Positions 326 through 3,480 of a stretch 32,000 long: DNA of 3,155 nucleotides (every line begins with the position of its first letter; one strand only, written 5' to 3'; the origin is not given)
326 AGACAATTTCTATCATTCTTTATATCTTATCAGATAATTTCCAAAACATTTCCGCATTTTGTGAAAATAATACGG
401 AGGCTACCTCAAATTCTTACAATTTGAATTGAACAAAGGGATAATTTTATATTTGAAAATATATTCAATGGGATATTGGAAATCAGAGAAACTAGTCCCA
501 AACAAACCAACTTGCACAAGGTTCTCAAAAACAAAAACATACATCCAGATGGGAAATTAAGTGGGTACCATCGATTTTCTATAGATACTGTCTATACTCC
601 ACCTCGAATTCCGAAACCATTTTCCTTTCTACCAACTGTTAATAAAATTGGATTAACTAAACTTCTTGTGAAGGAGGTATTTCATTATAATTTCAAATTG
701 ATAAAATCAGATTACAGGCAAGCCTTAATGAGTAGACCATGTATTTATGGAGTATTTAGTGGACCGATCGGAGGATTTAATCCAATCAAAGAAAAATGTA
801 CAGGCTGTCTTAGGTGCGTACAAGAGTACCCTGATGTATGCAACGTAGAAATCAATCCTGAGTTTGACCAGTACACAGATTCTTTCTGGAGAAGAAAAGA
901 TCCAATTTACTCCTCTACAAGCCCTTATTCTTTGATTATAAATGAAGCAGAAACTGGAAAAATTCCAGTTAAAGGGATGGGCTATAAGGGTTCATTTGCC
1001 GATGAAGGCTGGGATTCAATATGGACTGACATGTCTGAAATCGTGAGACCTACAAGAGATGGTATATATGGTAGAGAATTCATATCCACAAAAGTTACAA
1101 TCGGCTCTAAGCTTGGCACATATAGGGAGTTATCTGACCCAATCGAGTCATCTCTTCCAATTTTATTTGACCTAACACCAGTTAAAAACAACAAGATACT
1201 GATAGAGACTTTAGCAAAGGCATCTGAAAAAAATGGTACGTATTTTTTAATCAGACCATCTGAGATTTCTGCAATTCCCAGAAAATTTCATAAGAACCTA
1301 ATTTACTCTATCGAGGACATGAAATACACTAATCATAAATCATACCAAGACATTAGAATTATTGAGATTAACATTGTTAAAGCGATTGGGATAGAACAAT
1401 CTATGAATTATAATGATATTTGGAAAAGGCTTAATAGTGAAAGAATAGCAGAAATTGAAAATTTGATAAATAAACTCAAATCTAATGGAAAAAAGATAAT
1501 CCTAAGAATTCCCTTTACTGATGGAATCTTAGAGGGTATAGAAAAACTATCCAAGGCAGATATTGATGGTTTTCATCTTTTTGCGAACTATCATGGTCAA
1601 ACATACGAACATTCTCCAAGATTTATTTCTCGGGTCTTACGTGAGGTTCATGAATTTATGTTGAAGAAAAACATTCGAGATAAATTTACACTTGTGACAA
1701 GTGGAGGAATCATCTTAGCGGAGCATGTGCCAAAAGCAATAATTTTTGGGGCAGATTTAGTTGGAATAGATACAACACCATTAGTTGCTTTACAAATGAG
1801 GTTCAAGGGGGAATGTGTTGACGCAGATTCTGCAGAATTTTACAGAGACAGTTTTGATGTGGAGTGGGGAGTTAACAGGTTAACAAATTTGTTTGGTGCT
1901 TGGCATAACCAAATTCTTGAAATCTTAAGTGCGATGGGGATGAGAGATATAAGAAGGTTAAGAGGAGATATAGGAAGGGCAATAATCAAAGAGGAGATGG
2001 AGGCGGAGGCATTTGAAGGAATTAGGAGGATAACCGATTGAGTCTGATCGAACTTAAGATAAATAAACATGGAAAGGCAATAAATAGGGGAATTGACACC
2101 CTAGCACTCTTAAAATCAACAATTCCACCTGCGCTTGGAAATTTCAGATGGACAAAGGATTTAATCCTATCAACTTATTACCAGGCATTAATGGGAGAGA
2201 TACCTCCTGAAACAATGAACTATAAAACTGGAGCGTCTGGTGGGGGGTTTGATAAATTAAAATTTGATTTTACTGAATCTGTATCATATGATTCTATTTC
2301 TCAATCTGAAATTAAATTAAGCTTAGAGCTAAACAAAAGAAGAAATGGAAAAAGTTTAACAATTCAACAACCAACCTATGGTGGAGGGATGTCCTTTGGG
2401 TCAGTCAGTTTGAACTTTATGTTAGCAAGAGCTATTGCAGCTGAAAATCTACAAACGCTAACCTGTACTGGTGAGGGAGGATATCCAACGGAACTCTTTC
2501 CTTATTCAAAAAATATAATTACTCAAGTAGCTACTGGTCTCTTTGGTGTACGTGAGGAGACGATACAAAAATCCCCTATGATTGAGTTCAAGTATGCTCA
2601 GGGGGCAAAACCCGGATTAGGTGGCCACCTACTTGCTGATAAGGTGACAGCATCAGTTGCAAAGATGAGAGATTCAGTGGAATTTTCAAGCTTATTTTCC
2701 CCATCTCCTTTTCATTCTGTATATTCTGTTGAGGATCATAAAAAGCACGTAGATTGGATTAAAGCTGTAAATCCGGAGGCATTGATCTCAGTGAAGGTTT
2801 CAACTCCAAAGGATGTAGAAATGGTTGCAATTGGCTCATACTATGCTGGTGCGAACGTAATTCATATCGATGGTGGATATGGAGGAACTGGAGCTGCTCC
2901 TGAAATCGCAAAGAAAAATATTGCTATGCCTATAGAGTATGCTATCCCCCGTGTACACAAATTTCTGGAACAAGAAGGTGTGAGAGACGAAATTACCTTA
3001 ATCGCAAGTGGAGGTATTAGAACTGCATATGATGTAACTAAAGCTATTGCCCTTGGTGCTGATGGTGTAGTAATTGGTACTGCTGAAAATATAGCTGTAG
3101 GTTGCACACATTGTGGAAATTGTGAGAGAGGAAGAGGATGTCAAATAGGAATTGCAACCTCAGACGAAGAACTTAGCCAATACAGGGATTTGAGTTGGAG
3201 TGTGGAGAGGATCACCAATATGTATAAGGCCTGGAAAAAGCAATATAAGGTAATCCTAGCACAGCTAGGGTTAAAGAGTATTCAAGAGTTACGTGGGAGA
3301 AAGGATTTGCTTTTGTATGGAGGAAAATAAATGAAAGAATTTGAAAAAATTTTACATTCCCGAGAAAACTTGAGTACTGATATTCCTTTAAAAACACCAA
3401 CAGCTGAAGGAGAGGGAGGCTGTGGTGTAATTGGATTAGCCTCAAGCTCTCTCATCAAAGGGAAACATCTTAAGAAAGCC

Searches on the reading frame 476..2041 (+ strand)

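Call 8: search_protein_families(library=pfam, proteins=[window:476-2041:+], max_evalue=0.01)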
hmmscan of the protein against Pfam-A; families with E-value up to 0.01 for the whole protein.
window:476-2041:+ (521 aa): 1 family
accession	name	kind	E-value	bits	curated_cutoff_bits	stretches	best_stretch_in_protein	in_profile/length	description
PF01645.23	Glu_synthase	-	9.4e-09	35.3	20.4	1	387-489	259-368/369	Conserved region in glutamate synthase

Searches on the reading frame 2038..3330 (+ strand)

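Call 8: search_protein_families(library=pfam, proteins=[window:2038-3330:+], max_evalue=0.01)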
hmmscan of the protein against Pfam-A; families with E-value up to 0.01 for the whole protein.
window:2038-3330:+ (430 aa): 7 families
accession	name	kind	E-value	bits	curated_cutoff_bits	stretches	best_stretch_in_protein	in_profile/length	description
PF01645.23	Glu_synthase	-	6.8e-94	315.5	20.4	1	88-412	52-368/369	Conserved region in glutamate synthase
PF01070.24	FMN_dh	-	4.5e-08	32.9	24.9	1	313-353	268-308/350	FMN-dependent dehydrogenase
PF00478.31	IMPDH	-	5e-08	32.8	25.6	1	235-348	133-237/345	IMP dehydrogenase / GMP reductase domain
PF03060.21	NMO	-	1.9e-05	24.6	28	1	271-349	156-224/331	Nitronate monooxygenase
PF01180.27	DHO_dh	-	0.00034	20.3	27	1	313-350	235-272/291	Dihydroorotate dehydrogenase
PF04898.20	Glu_syn_central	-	0.0019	18.1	22.8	1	290-417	160-264/277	Glutamate synthase central domain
PF00977.27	His_biosynth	-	0.0024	17.8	23.6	1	318-349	190-221/228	Histidine biosynthesis protein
